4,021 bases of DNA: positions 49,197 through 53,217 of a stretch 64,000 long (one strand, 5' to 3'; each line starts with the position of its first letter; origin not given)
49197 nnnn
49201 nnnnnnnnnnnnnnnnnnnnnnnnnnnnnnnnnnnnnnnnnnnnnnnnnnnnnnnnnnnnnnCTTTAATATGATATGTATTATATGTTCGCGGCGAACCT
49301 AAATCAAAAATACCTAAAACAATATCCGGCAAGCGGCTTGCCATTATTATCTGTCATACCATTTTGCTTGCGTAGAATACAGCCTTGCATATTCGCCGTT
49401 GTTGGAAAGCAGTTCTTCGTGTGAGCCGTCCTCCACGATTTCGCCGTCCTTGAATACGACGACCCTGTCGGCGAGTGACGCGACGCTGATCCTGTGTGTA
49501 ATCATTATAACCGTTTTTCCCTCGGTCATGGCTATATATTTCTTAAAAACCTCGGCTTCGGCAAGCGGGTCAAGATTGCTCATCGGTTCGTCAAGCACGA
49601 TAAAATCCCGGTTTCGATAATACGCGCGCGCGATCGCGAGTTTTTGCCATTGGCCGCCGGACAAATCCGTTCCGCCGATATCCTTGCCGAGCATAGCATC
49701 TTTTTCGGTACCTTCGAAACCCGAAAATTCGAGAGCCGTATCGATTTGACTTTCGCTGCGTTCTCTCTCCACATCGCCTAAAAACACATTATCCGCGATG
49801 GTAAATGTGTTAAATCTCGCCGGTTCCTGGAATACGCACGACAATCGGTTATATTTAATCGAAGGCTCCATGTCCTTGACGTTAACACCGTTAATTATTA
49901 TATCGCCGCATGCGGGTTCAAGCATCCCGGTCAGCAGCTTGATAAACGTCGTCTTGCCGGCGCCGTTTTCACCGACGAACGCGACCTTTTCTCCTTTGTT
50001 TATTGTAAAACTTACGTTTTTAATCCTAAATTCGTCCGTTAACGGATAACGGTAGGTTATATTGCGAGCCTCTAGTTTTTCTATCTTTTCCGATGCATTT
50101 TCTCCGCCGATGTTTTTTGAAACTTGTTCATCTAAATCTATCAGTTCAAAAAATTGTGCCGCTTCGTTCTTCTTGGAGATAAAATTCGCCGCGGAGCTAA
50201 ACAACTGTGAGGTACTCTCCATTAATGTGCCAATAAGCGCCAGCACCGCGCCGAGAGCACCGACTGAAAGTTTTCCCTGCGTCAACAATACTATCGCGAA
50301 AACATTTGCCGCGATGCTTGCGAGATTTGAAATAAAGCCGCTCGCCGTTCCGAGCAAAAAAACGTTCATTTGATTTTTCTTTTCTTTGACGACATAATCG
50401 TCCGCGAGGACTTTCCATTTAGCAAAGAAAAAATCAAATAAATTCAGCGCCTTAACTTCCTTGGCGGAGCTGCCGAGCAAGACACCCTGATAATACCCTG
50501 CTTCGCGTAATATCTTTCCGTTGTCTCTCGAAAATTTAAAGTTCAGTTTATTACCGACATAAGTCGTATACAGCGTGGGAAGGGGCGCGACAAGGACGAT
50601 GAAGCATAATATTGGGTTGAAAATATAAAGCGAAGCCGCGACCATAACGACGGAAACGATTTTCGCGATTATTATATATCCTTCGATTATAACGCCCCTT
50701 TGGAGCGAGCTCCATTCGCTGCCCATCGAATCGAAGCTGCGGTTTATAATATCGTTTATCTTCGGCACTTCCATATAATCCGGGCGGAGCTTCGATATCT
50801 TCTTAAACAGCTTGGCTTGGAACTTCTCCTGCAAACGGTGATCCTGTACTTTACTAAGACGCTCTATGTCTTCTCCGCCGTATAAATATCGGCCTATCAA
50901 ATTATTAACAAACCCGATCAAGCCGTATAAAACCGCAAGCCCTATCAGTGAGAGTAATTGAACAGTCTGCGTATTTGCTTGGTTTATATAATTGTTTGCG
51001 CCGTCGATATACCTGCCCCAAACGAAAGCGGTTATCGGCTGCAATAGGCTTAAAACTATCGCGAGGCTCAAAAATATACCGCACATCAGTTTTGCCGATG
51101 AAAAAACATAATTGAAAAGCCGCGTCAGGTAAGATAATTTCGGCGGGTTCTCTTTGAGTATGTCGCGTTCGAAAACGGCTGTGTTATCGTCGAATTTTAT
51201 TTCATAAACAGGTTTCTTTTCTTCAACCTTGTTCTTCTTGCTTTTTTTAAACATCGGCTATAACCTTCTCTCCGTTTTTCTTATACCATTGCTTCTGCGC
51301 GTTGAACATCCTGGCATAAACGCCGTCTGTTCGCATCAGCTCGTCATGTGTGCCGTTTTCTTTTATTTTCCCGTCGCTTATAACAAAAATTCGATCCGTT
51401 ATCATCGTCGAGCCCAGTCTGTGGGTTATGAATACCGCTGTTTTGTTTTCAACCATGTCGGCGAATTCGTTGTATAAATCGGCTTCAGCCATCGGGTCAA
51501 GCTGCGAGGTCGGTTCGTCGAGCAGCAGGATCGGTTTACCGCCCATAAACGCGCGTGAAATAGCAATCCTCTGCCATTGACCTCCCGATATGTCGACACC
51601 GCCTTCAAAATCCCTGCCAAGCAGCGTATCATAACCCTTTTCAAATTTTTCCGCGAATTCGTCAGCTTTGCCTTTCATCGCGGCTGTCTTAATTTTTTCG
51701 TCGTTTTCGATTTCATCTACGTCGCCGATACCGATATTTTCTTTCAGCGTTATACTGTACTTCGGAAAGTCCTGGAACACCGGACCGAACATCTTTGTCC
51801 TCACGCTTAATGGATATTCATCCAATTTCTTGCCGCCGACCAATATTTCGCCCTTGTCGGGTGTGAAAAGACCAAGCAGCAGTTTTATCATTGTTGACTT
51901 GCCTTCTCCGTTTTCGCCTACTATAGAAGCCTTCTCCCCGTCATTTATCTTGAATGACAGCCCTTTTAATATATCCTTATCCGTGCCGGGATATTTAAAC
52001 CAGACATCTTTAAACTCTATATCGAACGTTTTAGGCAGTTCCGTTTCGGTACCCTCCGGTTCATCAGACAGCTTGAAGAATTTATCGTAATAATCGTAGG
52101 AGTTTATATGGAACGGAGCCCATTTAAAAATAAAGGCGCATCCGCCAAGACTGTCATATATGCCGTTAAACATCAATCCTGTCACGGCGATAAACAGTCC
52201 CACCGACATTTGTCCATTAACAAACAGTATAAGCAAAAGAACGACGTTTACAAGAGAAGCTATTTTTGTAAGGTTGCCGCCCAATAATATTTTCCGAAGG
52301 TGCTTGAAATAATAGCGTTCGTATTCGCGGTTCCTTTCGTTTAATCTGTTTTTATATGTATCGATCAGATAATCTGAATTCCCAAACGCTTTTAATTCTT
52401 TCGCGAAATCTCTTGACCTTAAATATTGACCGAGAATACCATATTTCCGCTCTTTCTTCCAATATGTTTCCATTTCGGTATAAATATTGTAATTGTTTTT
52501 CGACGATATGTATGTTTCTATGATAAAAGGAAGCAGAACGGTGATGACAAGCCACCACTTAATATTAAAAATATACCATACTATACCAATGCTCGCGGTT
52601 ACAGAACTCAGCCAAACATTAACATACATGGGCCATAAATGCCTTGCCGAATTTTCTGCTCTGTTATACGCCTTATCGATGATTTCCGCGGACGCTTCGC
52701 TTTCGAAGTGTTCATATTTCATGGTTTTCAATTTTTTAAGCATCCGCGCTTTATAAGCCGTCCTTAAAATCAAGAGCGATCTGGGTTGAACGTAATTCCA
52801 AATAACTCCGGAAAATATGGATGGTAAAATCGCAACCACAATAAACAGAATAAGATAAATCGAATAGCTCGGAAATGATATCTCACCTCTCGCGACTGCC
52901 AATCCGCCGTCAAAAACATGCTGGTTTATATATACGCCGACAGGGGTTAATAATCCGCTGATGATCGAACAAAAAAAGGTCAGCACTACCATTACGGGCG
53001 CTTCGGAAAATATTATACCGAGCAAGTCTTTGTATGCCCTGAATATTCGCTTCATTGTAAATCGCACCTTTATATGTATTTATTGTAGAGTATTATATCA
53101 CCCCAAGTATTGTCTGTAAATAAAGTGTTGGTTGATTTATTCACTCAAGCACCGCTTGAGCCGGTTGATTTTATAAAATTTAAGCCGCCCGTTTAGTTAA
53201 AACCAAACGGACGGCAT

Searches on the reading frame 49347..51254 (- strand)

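Call 9: search_protein_families(library=pfam, proteins=[window:49347-51254:-], max_evalue=0.00001)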
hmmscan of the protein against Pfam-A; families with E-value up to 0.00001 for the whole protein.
window:49347-51254:- (635 aa): 3 families
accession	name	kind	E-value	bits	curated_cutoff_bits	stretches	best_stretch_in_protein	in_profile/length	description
PF00005.33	ABC_tran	-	1.2e-32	113.8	25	1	412-558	2-136/137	ABC transporter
PF00664.28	ABC_membrane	-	9.7e-07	29.2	28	1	60-346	3-272/274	ABC transporter transmembrane region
PF13304.12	AAA_21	-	2e-06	28.5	27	0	425-445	3-23/304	AAA domain, putative AbiEii toxin, Type IV TA system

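Call 10: search_protein_families(library=padloc, proteins=[window:49347-51254:-], max_evalue=0.00001)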
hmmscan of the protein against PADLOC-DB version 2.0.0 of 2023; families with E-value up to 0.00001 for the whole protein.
window:49347-51254:- (635 aa): 5 families
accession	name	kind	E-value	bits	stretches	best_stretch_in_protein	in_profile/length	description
PDLC04135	mad3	-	9.1e-29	99.1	2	527-622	260-356/374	mads_3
PDLC04140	mad8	-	1.6e-07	29.1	1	409-591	15-236/314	mads_8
PDLC02980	AriA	-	2e-07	29.3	0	425-445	3-23/304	-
PDLC04893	PDC-S06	-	2e-07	27.8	0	552-598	648-694/862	-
PDLC03841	LeoBC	-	4.5e-06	24.1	0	423-612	79-110/601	-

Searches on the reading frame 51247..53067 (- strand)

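Call 9: search_protein_families(library=pfam, proteins=[window:51247-53067:-], max_evalue=0.00001)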
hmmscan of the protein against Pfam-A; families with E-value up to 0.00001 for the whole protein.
window:51247-53067:- (606 aa): 2 families
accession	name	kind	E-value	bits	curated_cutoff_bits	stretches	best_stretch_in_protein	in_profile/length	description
PF00005.33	ABC_tran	-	3.6e-28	99.3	25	1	367-521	1-137/137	ABC transporter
PF00664.28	ABC_membrane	-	1.7e-07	31.7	28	1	28-183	2-155/274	ABC transporter transmembrane region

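Call 10: search_protein_families(library=padloc, proteins=[window:51247-53067:-], max_evalue=0.00001)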
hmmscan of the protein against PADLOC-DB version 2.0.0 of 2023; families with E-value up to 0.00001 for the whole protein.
window:51247-53067:- (606 aa): 1 family
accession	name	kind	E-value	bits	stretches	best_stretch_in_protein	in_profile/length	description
PDLC04135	mad3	-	2.1e-24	84.8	1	486-579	257-358/374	mads_3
